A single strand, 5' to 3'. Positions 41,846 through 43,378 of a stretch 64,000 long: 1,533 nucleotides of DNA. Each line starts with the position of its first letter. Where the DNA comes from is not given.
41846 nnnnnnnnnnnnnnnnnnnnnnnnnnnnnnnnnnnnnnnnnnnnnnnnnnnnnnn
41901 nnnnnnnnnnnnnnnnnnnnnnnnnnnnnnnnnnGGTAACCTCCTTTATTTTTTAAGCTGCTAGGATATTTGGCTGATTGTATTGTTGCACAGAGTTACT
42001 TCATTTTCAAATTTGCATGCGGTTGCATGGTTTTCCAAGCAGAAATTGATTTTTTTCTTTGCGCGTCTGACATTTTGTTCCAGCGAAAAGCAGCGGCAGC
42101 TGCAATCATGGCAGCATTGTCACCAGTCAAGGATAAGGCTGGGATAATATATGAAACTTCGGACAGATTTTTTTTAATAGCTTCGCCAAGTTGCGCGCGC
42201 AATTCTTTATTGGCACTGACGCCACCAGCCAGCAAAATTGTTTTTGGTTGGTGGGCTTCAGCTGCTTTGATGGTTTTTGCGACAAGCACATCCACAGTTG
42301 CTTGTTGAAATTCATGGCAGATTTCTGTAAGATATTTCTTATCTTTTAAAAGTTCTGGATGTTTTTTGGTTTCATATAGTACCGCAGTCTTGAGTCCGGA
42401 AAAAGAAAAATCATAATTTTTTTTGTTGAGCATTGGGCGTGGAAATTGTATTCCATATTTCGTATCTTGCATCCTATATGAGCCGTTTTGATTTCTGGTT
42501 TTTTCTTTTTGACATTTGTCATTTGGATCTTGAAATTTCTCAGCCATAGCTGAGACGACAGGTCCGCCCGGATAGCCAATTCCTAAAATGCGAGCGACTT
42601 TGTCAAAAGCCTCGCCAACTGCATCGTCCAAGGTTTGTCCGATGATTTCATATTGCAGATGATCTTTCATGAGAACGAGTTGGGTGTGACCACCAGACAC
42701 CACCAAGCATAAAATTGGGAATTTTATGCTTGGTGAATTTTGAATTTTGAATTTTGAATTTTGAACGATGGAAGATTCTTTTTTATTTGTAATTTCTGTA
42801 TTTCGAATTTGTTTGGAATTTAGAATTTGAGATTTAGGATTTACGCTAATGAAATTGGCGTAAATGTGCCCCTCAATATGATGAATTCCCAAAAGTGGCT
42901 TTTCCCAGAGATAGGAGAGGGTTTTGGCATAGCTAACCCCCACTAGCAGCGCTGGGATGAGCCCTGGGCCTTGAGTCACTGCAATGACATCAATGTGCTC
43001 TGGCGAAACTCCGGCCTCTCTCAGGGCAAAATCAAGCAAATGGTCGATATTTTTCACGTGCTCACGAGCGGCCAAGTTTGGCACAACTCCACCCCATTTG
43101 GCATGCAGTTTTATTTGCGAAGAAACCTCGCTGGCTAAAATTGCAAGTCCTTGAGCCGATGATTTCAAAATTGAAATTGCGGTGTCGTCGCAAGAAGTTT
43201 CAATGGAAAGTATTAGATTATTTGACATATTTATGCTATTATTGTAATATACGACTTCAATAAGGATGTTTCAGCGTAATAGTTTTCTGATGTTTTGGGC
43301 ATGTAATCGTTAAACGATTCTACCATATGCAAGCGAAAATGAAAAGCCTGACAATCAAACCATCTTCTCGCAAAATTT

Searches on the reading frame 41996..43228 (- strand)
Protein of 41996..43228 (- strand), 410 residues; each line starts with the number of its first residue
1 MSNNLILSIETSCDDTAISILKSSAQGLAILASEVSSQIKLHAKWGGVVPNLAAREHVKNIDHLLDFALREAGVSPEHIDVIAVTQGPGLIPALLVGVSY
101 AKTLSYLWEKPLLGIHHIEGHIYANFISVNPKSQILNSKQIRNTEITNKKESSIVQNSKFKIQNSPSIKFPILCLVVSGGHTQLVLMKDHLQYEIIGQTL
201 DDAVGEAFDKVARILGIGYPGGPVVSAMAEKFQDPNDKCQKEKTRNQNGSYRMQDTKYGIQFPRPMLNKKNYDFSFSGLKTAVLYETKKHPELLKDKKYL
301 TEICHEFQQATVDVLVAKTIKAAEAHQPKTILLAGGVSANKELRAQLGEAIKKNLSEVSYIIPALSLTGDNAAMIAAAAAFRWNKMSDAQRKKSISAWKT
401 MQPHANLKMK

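Call 14: search_protein_families(library=pfam, proteins=[window:41996-43228:-])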
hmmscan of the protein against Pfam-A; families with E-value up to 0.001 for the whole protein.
window:41996-43228:- (410 aa): 4 families
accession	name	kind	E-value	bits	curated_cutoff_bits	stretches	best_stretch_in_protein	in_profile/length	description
PF00814.31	TsaD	-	8.3e-86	288.4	24.8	2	165-376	102-263/264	tRNA N6-adenosine threonylcarbamoyltransferase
PF02543.21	Carbam_trans_N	-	1.2e-06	28.7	24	1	8-375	4-342/346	Carbamoyltransferase N-terminus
PF22521.2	HypF_C_2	-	2e-05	24.9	27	1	292-357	158-223/241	Carbamoyltransferase, Kae1-like Domain, second subdomain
PF01869.26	BcrAD_BadFG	-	0.00012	22.2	31.5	0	316-359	210-252/271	BadF/BadG/BcrA/BcrD ATPase family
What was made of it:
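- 42701..42865 (-): In-frame insertion in tsaD related to the family. It reads: native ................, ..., reverse-complement copy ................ (a perfect 16-bp hairpin), (AATTTTG) x 4.6, degenerate heptamers, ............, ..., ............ (12 pairs, 1 mismatch). Pfam TsaD matches in two stretches (call 14).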

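Call 88: search_solved_structures(query=window:41996-43228:-, show_alignments=1, max_evalue=1e-30)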
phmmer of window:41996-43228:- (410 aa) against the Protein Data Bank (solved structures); distinct sequences matched with E-value up to 1e-30: 12.
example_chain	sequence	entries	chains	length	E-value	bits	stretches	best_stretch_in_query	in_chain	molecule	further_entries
4ydu_A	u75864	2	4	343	1.3e-73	251.2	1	6-132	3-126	tRNA N6-adenosine threonylcarbamoyltransferase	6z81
3zet_B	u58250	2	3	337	1.4e-73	251.1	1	6-131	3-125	PROBABLE TRNA THREONYLCARBAMOYLADENOSINE BIOSYNTHESIS PROTEIN GCP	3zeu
4wq4_A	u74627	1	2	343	4.8e-73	249.3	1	6-132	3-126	tRNA N6-adenosine threonylcarbamoyltransferase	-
4wq5_A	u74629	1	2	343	8.1e-73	248.5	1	6-132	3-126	tRNA N6-adenosine threonylcarbamoyltransferase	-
6n9a_D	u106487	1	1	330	1.6e-71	244.3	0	6-130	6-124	tRNA N6-adenosine threonylcarbamoyltransferase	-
6nak_B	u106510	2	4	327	2.1e-71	243.9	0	6-130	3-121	tRNA N6-adenosine threonylcarbamoyltransferase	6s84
13fn_D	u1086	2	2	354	2.3e-71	243.8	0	6-130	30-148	tRNA N6-adenosine threonylcarbamoyltransferase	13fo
8iey_A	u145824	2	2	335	1.5e-69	237.8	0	7-127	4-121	tRNA N6-adenosine threonylcarbamoyltransferase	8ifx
2ivn_A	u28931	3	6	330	4.5e-36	127.6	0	41-123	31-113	O-SIALOGLYCOPROTEIN ENDOPEPTIDASE | UP1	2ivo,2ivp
3wuh_A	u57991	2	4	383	1.8e-35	125.6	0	6-130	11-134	tRNA N6-adenosine threonylcarbamoyltransferase, mitochondrial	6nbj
4k25_A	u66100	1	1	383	1.9e-35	125.6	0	6-130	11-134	Probable tRNA threonylcarbamoyladenosine biosynthesis protein QRI7, mitochondrial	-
8ide_A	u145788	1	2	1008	1.1e-33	119.7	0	6-123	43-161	N(6)-L-threonylcarbamoyladenine synthase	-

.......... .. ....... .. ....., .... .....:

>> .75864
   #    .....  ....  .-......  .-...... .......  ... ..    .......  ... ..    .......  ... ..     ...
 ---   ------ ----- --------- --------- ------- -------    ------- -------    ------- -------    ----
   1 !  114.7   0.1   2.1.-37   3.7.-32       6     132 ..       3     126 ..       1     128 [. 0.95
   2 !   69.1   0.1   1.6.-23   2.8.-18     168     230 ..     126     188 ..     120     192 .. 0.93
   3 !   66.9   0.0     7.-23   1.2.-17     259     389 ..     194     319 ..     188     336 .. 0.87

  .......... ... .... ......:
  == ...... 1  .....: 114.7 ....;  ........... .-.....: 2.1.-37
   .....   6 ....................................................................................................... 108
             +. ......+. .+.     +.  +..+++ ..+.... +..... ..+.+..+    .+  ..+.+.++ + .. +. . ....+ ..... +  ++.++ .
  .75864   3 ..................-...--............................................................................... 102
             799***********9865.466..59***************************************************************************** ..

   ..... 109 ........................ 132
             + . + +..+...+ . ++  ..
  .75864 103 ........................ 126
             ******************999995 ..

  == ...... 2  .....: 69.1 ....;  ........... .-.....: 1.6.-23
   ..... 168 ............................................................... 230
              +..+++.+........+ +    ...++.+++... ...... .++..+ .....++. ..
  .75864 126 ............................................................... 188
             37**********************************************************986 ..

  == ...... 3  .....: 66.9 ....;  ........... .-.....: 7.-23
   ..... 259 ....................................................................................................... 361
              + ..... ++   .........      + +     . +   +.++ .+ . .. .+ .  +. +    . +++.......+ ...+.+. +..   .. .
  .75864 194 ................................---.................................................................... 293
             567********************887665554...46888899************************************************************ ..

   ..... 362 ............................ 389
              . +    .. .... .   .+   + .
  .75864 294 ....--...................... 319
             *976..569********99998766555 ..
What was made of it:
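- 42701..42865 (-): It is an insertion of about 35 residues relative to E. coli TsaD 4ydu (query residues 133-167 unaligned, call 88).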
